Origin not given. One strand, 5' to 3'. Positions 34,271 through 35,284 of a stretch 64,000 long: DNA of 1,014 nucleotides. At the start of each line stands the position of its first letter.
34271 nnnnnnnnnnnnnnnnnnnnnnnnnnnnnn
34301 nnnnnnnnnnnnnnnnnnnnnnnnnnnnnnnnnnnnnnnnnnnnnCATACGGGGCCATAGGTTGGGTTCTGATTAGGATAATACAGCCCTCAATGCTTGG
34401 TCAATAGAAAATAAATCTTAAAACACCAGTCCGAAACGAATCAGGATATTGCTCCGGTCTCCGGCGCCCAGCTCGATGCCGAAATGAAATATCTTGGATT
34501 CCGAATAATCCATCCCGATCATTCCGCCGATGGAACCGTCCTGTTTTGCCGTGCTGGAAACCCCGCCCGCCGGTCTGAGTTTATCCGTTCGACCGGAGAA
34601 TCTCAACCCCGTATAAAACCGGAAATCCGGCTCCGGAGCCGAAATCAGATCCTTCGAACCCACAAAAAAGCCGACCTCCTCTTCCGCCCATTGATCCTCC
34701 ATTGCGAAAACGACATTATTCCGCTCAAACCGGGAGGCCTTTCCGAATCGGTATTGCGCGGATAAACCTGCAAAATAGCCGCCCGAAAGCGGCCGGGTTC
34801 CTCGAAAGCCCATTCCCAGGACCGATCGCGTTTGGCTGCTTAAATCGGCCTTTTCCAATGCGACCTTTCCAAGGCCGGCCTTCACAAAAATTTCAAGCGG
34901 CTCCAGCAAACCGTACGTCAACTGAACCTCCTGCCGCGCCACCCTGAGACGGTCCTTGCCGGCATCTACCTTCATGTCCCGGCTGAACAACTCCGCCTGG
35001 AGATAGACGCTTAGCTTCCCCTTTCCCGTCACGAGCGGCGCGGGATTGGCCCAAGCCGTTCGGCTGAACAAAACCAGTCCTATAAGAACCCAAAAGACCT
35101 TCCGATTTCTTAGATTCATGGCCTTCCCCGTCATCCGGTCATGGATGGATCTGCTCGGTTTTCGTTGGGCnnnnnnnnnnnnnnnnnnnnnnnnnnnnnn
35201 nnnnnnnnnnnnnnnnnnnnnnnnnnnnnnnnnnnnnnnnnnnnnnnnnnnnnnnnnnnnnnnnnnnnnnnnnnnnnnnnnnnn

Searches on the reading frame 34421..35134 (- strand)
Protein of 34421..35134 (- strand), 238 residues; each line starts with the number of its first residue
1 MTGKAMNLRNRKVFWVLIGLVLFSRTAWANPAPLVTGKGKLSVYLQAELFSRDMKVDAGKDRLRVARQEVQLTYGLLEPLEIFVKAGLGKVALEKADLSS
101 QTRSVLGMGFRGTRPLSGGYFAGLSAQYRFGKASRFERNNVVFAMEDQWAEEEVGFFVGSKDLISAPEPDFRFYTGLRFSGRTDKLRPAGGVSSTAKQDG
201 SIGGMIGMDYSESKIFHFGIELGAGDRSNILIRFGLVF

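Call 3: search_protein_families(library=pfam, proteins=[window:34421-35134:-], max_evalue=0.01)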
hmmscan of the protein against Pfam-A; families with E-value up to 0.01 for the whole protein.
window:34421-35134:- (238 aa): 0 families

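Call 43: search_protein_families(library=pfam, proteins=[window:34421-35134:-], max_evalue=0.1)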
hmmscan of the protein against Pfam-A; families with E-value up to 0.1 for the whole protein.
window:34421-35134:- (238 aa): 0 families

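Call 49: search_protein_families(library=ncbifam, proteins=[window:34421-35134:-], max_evalue=0.01)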
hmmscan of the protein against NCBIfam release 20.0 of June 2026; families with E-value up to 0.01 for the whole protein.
window:34421-35134:- (238 aa): 0 families
